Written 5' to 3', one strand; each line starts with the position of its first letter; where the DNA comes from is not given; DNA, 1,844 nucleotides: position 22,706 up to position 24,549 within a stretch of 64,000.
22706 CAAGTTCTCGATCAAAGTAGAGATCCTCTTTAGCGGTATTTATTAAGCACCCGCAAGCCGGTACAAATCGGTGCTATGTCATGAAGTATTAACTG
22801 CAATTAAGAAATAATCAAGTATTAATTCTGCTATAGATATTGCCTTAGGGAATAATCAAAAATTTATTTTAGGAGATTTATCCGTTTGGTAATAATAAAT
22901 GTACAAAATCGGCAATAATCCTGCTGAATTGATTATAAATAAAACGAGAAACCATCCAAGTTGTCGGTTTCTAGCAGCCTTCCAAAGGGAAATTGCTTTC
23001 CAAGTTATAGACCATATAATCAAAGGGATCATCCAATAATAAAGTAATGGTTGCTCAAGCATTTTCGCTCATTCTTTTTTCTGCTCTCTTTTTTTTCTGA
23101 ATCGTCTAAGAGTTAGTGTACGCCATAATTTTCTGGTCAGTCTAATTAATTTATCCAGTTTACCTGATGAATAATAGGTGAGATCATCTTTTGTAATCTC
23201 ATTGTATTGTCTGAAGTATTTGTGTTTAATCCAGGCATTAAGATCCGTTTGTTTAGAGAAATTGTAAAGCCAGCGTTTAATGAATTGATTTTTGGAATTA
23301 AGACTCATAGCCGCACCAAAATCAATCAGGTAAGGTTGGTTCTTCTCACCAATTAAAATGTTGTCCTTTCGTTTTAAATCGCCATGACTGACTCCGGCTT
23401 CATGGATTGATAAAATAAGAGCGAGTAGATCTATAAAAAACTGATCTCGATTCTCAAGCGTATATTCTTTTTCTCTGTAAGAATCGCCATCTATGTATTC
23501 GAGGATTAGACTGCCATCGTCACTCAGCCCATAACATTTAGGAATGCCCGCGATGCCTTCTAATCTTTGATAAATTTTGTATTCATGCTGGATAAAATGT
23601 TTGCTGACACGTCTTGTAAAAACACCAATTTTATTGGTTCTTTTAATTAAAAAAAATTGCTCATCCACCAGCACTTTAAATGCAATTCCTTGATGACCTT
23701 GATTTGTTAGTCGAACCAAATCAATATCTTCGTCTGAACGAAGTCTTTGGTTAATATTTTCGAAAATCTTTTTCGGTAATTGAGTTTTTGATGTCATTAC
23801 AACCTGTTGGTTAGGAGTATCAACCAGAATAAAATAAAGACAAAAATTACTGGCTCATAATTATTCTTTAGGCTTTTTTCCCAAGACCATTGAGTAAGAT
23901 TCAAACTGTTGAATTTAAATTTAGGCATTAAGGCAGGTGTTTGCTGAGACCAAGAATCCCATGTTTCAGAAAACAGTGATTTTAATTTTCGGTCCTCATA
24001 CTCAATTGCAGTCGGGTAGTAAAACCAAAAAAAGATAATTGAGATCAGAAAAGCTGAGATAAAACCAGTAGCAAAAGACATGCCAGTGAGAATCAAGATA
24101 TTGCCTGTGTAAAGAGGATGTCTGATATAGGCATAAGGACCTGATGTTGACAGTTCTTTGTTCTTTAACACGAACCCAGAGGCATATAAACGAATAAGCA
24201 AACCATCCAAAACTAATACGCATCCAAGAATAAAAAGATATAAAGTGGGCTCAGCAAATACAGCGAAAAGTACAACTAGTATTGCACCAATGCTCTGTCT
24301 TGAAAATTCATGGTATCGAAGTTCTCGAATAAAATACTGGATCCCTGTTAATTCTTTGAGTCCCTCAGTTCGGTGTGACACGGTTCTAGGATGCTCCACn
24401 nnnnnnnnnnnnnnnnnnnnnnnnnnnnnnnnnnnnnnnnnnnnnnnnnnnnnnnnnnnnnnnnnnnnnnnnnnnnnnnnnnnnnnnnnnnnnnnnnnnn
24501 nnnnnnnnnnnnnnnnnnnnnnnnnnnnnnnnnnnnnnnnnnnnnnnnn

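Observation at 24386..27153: Divergent operon pair whose lead genes share a PCP_red-like C-terminal domain fused to two unrelated N-terminal domains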

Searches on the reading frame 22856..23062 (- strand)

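Call 3: search_protein_families(library=pfam, proteins=[window:22856-23062:-], max_evalue=0.1)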
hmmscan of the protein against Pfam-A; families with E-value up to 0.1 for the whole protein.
window:22856-23062:- (68 aa): 2 families
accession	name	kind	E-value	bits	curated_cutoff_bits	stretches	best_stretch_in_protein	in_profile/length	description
PF18893.5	DUF5652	-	9.7e-22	76.9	23.4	1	6-62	11-67/71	Family of unknown function (DUF5652)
PF11667.14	DUF3267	-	0.036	14.9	27.1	1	7-58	51-99/108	Putative zincin peptidase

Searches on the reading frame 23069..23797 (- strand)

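Call 3: search_protein_families(library=pfam, proteins=[window:23069-23797:-], max_evalue=0.1)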
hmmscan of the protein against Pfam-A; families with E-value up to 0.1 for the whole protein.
window:23069-23797:- (242 aa): 7 families
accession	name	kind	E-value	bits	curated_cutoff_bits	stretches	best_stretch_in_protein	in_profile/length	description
PF00069.31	Pkinase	-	1.5e-10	41.4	31.7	1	33-171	9-153/263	Protein kinase domain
PF01163.29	RIO1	-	3.3e-08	33.8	22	1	60-170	46-158/187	RIO domain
PF03109.22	ABC1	-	0.00038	20.1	22.9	1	85-178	132-231/244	ABC1 atypical kinase-like domain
PF19974.5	TCAD9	-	0.0032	17.1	40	1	134-161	297-322/429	Ternary complex associated domain 9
PF24727.1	DUF7679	-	0.006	16.8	27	1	166-239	89-155/158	Domain of unknown function (DUF7679)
PF01636.29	APH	-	0.0098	16.1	23.2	1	113-164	146-198/239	Phosphotransferase enzyme family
PF06293.20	Kdo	-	0.023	14.6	21.3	1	112-164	115-170/207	Lipopolysaccharide kinase (Kdo/WaaP) family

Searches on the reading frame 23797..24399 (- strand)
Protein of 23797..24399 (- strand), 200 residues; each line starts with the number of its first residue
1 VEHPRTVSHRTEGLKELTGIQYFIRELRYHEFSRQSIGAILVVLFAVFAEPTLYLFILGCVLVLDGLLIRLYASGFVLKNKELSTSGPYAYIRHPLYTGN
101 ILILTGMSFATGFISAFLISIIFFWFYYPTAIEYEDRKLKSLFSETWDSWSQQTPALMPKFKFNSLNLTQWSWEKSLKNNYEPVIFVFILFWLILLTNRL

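Call 3: search_protein_families(library=pfam, proteins=[window:23797-24399:-], max_evalue=0.1)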
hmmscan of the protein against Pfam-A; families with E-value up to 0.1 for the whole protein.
window:23797-24399:- (200 aa): 2 families
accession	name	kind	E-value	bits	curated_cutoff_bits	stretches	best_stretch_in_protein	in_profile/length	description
PF04191.18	PEMT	-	1.6e-10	41.8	25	1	72-145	31-104/105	Phospholipid methyltransferase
PF04140.19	ICMT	-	4.8e-08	33.8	24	1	77-140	29-94/95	Isoprenylcysteine carboxyl methyltransferase (ICMT) family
